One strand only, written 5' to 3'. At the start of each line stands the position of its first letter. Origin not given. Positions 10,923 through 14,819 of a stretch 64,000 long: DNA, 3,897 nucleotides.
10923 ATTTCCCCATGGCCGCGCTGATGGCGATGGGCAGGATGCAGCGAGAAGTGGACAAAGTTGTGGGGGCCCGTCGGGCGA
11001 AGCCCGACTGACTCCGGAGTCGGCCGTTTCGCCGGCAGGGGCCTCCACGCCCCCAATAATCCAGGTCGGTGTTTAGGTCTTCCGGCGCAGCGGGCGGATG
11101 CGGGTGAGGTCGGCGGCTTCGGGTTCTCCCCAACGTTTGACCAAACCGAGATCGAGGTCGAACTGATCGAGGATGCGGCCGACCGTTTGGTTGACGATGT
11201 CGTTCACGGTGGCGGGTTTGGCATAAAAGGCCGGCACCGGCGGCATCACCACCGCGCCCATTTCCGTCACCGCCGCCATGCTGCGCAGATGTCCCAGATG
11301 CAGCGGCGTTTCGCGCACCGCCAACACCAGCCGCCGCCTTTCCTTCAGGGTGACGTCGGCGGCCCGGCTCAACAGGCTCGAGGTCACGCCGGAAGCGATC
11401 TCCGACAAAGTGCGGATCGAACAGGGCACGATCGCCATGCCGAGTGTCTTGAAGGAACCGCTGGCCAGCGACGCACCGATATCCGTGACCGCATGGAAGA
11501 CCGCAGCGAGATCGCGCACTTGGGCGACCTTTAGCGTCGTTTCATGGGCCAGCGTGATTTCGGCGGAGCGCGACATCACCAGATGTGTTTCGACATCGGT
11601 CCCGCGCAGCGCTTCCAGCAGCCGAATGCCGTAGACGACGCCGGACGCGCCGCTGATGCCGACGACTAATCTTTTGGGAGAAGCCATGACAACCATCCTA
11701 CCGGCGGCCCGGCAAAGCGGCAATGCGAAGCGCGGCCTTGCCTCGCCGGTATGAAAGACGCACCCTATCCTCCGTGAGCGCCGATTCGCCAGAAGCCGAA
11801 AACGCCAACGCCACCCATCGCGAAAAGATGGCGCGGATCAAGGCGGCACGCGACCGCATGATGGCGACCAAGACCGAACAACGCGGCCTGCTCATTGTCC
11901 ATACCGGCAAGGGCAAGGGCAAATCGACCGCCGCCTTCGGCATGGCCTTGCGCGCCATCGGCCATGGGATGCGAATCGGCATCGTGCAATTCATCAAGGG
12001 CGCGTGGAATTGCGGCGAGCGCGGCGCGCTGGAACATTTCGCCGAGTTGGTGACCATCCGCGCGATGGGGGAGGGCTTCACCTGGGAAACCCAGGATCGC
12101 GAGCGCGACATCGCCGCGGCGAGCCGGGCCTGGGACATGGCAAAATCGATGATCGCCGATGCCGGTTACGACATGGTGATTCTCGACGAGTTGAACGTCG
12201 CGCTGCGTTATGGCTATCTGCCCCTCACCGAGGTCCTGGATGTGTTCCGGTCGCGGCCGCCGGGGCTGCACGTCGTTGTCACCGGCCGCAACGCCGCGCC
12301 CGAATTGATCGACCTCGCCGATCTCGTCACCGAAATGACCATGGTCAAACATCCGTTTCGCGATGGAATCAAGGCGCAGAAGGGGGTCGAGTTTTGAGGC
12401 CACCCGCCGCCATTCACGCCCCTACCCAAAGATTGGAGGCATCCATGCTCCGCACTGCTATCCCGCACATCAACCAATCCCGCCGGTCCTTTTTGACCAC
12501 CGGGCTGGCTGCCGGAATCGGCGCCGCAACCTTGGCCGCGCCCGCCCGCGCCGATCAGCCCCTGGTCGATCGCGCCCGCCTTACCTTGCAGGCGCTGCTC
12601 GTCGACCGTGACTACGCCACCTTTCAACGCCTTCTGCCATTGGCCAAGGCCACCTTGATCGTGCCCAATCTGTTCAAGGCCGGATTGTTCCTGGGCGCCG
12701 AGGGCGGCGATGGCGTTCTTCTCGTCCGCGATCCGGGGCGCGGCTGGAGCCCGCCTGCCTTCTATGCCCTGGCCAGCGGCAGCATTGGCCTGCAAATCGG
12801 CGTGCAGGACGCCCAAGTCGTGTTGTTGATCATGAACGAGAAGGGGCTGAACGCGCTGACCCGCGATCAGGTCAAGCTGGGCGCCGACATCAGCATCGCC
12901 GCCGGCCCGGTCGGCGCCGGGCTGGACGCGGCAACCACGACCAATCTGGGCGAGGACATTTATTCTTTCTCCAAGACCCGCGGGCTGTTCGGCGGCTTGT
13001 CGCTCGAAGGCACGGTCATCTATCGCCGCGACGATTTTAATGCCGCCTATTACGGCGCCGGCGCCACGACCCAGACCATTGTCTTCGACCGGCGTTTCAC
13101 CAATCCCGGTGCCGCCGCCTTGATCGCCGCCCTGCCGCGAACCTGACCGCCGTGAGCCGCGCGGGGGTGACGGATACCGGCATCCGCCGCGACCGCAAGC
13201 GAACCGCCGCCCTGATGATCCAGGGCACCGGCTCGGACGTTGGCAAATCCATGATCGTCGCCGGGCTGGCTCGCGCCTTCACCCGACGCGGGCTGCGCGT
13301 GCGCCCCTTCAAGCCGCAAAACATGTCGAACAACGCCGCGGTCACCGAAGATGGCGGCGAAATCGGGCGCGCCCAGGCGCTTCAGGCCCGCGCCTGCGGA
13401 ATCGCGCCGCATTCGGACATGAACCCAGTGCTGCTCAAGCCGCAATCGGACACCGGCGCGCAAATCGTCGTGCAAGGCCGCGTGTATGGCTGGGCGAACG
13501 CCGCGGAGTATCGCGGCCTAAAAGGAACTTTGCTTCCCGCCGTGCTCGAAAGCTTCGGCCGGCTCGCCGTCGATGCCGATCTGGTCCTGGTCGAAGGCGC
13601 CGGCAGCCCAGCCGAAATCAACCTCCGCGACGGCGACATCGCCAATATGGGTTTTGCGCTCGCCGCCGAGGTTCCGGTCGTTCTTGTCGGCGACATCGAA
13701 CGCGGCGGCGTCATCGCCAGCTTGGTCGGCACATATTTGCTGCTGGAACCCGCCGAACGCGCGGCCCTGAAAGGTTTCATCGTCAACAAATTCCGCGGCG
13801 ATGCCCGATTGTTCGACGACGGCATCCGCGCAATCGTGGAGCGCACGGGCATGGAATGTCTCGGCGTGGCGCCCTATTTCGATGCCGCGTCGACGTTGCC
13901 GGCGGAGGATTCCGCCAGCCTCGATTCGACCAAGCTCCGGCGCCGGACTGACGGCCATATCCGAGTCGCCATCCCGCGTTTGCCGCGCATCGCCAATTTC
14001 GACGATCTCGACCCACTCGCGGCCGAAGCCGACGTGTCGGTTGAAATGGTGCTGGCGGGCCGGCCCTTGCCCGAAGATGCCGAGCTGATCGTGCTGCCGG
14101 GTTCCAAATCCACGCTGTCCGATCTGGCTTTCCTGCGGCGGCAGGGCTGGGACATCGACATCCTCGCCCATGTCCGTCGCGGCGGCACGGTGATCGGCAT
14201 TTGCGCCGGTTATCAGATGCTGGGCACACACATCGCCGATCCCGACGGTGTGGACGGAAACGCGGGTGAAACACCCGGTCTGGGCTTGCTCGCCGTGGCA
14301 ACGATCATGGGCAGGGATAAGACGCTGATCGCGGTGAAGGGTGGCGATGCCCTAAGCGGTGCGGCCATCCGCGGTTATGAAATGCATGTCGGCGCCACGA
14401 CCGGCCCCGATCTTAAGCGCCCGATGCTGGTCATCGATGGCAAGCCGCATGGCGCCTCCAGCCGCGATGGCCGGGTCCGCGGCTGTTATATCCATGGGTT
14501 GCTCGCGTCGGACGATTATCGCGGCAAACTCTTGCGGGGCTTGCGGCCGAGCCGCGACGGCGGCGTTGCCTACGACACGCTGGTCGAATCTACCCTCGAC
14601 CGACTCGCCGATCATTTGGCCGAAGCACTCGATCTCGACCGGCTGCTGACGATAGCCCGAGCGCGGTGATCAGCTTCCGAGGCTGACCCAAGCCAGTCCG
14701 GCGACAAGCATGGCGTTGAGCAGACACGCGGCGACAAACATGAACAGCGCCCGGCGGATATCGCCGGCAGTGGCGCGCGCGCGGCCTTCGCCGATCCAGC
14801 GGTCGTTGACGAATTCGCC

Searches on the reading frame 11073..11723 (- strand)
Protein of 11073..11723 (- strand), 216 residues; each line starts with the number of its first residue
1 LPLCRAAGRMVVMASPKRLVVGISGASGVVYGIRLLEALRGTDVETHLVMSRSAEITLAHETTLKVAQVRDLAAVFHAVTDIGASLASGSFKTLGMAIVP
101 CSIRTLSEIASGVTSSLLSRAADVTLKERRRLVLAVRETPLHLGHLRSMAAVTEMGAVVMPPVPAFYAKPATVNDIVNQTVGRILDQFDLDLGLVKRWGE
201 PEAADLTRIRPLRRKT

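Call 41: search_protein_families(library=pfam, proteins=[window:11073-11723:-], max_evalue=0.00001)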
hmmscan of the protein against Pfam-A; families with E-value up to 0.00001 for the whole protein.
window:11073-11723:- (216 aa): 1 family
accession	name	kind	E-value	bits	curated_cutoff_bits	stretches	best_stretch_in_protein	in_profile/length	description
PF02441.25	Flavoprotein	-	4.1e-42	144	22.7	1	17-187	1-161/162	Flavoprotein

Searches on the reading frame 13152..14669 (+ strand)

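Call 41: search_protein_families(library=pfam, proteins=[window:13152-14669:+], max_evalue=0.00001)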
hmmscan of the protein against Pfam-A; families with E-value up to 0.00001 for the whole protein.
window:13152-14669:+ (505 aa): 3 families
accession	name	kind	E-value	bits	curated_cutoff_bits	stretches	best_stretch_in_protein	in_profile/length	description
PF07685.20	GATase_3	-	1.1e-52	178.9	27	1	271-455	1-195/196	CobB/CobQ-like glutamine amidotransferase domain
PF01656.29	CbiA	-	1.9e-22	80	25.4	1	21-254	1-123/125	CobQ/CobB/MinD/ParA nucleotide binding domain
PF13500.12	AAA_26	-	9.7e-16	58.6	27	1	20-243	2-191/198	AAA domain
